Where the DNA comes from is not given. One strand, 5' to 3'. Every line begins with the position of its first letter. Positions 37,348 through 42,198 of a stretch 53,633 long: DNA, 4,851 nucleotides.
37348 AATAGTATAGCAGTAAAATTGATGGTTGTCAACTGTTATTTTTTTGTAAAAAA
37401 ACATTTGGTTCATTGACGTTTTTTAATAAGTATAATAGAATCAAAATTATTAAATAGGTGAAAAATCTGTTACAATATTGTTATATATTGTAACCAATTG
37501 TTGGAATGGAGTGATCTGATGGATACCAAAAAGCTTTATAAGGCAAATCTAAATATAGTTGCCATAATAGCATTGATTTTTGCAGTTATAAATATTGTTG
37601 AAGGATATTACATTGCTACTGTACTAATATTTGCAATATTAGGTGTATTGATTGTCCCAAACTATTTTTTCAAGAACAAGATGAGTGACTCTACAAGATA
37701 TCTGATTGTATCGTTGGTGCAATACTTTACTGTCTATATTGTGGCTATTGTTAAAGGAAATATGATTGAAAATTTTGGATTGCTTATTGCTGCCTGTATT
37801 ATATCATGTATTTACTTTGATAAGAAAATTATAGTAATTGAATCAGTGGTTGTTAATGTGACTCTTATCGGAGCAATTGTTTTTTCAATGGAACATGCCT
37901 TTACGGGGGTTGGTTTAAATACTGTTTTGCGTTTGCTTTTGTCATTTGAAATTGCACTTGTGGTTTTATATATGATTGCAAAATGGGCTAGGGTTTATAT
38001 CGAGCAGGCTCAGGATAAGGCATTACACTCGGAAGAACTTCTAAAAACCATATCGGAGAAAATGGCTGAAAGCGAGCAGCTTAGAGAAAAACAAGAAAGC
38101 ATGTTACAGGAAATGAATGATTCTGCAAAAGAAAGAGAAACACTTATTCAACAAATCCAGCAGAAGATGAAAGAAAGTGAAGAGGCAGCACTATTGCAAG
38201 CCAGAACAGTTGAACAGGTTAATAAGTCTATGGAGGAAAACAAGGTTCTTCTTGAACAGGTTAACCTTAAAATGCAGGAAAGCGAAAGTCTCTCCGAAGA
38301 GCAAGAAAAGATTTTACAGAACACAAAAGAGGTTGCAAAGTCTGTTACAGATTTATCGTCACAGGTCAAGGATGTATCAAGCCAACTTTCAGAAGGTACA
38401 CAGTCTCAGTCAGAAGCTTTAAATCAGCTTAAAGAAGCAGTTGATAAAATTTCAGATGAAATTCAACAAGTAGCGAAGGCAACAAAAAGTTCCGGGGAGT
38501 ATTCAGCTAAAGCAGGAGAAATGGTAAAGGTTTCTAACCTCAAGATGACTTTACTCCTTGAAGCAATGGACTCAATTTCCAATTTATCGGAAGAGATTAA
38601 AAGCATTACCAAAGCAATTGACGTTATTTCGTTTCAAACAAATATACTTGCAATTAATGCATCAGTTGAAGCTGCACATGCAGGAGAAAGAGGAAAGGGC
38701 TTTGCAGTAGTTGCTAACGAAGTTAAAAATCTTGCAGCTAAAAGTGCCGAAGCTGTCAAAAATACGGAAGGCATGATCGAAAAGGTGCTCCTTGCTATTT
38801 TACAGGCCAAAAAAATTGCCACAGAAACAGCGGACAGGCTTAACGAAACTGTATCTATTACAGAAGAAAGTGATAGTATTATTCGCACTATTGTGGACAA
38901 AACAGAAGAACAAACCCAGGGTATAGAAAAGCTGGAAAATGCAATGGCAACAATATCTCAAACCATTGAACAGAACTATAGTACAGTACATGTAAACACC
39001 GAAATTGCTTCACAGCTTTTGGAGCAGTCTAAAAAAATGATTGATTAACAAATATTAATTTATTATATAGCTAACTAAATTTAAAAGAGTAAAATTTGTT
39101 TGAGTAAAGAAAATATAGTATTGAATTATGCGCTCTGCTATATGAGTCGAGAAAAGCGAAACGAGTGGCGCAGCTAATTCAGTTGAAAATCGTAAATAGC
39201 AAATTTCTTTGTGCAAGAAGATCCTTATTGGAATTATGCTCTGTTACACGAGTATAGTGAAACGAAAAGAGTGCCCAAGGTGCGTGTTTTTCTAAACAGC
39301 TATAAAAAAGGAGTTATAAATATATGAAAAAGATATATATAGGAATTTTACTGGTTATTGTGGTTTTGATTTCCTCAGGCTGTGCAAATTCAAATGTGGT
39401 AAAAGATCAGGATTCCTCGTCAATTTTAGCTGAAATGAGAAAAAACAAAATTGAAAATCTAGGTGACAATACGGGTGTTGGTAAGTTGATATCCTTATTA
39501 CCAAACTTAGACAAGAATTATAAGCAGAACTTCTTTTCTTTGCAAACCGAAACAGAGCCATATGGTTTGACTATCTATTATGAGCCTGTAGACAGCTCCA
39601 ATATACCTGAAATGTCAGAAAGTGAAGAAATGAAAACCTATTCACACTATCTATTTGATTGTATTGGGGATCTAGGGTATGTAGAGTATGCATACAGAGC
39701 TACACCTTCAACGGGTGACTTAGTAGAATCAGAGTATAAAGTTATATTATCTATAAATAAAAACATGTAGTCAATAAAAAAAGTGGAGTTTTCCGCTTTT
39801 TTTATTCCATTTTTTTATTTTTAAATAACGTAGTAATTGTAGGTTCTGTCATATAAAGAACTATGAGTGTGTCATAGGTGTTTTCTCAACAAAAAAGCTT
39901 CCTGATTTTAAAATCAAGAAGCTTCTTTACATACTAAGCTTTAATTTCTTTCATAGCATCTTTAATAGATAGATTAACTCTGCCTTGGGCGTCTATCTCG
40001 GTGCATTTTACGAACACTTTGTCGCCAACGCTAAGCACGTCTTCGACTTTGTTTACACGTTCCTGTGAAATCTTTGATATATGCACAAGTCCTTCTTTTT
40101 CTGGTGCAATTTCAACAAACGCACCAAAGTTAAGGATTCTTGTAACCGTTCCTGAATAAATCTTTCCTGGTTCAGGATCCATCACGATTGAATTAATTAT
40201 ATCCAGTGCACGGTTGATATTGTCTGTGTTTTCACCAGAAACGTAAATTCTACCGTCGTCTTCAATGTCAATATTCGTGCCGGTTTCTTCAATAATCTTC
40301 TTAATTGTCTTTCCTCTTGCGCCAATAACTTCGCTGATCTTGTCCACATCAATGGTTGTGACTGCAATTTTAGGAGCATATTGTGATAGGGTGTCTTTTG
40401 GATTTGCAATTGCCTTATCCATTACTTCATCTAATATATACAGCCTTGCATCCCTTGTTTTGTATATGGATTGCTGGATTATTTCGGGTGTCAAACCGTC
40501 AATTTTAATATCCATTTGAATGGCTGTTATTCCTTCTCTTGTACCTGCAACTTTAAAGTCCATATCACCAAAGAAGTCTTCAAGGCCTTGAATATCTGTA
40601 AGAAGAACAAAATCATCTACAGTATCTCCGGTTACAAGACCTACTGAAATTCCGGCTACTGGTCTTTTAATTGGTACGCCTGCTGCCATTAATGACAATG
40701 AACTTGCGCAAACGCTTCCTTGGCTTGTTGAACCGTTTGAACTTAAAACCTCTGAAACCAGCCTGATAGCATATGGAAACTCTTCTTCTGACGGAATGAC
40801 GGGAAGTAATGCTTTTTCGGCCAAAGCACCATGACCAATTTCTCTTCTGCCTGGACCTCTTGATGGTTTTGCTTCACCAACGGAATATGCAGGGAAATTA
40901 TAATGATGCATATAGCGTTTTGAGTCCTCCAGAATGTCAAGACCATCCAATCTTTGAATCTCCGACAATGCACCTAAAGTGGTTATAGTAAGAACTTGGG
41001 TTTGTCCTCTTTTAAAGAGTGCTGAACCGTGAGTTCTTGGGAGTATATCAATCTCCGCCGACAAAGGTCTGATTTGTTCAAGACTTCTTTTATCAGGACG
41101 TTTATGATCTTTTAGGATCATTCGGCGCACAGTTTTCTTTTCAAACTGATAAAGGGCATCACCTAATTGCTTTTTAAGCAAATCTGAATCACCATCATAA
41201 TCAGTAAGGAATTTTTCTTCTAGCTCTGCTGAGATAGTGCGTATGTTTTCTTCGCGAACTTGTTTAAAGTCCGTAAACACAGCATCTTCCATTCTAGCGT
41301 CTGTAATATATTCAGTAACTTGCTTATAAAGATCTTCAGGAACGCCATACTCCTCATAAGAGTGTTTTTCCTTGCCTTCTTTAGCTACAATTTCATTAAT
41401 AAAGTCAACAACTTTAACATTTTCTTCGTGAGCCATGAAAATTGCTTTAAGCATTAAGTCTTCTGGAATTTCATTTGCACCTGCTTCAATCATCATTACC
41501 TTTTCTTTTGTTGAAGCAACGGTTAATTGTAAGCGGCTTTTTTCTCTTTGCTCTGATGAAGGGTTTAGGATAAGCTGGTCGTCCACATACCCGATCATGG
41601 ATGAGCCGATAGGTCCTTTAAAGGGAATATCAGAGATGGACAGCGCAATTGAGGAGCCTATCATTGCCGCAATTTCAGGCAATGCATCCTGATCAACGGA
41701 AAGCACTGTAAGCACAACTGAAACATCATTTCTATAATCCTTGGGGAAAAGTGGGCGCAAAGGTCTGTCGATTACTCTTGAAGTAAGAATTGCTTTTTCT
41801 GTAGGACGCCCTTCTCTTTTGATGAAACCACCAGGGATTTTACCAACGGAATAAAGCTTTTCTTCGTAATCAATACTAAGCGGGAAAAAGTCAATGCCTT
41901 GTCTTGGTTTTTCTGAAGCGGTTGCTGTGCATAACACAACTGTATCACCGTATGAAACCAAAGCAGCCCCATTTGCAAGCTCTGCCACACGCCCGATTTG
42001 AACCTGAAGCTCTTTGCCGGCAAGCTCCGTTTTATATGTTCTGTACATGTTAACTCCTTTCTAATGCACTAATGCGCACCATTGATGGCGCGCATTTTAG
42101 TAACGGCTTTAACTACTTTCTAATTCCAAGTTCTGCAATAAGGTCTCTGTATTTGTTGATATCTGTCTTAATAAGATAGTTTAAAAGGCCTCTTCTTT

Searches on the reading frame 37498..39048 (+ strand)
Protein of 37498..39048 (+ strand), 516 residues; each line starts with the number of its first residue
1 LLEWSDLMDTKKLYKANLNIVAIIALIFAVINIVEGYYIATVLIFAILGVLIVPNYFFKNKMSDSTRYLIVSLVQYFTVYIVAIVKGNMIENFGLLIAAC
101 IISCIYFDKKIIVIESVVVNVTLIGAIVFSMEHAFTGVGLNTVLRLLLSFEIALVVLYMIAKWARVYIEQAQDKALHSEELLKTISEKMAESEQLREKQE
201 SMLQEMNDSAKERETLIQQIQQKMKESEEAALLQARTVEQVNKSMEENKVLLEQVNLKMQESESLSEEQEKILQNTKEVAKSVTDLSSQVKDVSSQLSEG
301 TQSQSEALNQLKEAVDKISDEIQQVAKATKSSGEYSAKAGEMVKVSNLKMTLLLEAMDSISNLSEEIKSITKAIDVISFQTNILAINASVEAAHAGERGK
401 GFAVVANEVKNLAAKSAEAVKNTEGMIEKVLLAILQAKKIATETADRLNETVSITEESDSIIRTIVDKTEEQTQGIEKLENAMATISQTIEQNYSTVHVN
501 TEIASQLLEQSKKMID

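Call 45: search_protein_families(library=pfam, proteins=[window:37498-39048:+], max_evalue=0.001)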
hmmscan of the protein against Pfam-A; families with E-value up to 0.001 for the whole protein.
window:37498-39048:+ (516 aa): 1 family
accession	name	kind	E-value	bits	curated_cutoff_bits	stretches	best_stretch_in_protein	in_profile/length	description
PF00015.26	MCPsignal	-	1.1e-36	126.7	34.6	1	338-498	6-166/172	Methyl-accepting chemotaxis protein (MCP) signalling domain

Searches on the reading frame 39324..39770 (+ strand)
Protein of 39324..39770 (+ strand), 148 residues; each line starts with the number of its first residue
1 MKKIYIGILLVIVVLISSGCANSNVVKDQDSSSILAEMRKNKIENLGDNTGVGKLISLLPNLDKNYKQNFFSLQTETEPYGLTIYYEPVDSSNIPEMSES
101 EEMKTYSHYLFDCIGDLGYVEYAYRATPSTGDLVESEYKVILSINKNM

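Call 45: search_protein_families(library=pfam, proteins=[window:39324-39770:+], max_evalue=0.001)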
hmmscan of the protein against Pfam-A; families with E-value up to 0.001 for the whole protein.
window:39324-39770:+ (148 aa): 1 family
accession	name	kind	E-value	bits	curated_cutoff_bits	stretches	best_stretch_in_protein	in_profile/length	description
PF16107.10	DUF4825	-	3.3e-15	56.3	22.7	1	40-127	3-88/99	Domain of unknown function (DUF4825)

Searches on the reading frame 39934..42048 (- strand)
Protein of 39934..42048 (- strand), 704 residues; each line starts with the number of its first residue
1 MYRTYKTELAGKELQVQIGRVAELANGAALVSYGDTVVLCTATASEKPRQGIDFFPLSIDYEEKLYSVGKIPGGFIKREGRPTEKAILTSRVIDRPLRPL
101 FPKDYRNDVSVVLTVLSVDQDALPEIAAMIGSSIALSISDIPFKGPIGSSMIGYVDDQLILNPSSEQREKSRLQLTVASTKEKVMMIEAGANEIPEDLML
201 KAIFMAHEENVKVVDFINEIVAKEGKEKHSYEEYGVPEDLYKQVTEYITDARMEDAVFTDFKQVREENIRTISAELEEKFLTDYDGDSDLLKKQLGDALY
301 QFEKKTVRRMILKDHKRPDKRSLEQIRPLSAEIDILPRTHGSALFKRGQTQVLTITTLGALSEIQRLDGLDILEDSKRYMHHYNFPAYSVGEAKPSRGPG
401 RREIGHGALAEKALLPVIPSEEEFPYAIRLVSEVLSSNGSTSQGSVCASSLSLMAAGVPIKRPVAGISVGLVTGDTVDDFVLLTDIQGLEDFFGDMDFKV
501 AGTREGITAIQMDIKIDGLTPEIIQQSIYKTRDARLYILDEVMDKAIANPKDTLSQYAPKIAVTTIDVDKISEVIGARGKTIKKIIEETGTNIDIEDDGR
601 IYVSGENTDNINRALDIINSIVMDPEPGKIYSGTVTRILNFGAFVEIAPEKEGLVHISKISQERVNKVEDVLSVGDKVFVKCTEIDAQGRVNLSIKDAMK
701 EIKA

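Call 45: search_protein_families(library=pfam, proteins=[window:39934-42048:-], max_evalue=0.001)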
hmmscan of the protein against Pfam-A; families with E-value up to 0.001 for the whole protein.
window:39934-42048:- (704 aa): 6 families
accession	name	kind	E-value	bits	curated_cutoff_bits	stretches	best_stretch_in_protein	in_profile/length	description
PF01138.27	RNase_PH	-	1.9e-57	193.7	25.5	2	12-142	3-130/130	3' exoribonuclease family, domain 1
PF03725.20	RNase_PH_C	-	2.3e-21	75.9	20.8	2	146-208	2-66/67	3' exoribonuclease family, domain 2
PF00575.29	S1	-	6.3e-18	65.4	22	1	625-696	2-74/74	S1 RNA binding domain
PF00013.35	KH_1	-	1.2e-10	41.4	21.5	1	565-619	5-65/66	KH domain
PF03726.19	PNPase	-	2.2e-09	38.1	24.6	1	240-321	2-80/81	Polyribonucleotide nucleotidyltransferase, RNA binding domain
PF22675.2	KH-I_KHDC4-BBP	-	0.00074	19.8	30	0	571-609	8-46/76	KHDC4/BBP-like, KH-domain type I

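Call 86: find_related_loci(query=window:39934-42048:-, collection=genome_contigs, flank=1000)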
Query window:39934-42048:- (704 aa) in genome_contigs; peptide patterns used: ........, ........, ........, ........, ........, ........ (x = any residue, [..] = any of these).
600 stretches matched a pattern (row limit reached: there are more); 597 encode a relative of the query (tblastn E <= 1e-3); the best 80 are kept; 80 distinct loci.
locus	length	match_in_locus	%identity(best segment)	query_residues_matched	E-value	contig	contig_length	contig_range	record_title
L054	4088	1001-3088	73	1-694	0e+0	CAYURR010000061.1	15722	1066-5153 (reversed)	MAG TPA_asm: uncultured Defluviitaleaceae bacterium isolate SRP242652_co2_45 genome assembly, contig: NODE_4124_length_1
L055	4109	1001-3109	72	1-700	0e+0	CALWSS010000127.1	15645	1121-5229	MAG: uncultured Clostridia bacterium isolate E11__bin155 genome assembly, contig: E11__k127_4589927, whole genome shotgu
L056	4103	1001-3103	69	1-699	0e+0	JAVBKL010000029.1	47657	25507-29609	MAG: Eubacteriales bacterium isolate GLO_MAG_00264 c_000002844197, whole genome shotgun sequence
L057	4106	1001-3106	70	1-699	0e+0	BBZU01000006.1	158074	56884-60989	Clostridia bacterium UC5.1-1D10 DNA, contig: contig00006, whole genome shotgun sequence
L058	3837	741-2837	71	1-699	0e+0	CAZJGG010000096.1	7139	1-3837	MAG TPA_asm: uncultured Eubacteriales bacterium isolate SRP242652_co4_104 genome assembly, contig: NODE_4822_length_7139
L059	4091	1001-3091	70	1-699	0e+0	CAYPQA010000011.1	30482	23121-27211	MAG TPA_asm: uncultured Eubacteriales bacterium isolate SRP242652_co2_100 genome assembly, contig: NODE_1733_length_3048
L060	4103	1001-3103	69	1-699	0e+0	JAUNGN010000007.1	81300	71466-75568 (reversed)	MAG: Clostridia bacterium isolate S26M_St_57 NODE_164_length_81300_cov_26.917164, whole genome shotgun sequence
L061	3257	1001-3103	66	1-699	0e+0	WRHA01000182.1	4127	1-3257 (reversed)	MAG: Defluviitaleaceae bacterium isolate Nt197P1bin7 JGI24703J35330_11744253, whole genome shotgun sequence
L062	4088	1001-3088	64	1-701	0e+0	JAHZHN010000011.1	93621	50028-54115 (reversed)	MAG: Clostridiales bacterium isolate HRGM_Genome_3310 HRGM_Genome_3310_11, whole genome shotgun sequence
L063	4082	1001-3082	66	1-698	0e+0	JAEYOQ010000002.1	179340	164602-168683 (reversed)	MAG: Bacillota bacterium isolate OH_CBB_15 k127_1207129, whole genome shotgun sequence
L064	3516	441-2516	64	1-697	0e+0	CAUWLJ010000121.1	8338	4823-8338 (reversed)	MAG: uncultured Eisenbergiella sp. isolate SRS10476985__bin131 genome assembly, contig: SRS10476985_NODE_9443_length_833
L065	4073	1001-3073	64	1-696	0e+0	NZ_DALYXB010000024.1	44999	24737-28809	MAG: Lacrimispora sp. isolate CTOTU47174 NODE_116_length_44999_cov_11.015308, whole genome shotgun sequence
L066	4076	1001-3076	65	1-697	0e+0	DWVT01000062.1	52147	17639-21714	MAG TPA_asm: Candidatus Mediterraneibacter excrementigallinarum isolate CHK143-6153 CHK143__C45449_L52147_SAMEA104467420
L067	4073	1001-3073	64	1-696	0e+0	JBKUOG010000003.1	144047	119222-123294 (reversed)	MAG: Lachnospiraceae bacterium isolate 29-1_20 NODE_126_length_144047_cov_12.131771, whole genome shotgun sequence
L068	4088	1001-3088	65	1-701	0e+0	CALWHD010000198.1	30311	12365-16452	MAG: uncultured Blautia sp. isolate E15__bin268 genome assembly, contig: E15__k127_1254380, whole genome shotgun sequenc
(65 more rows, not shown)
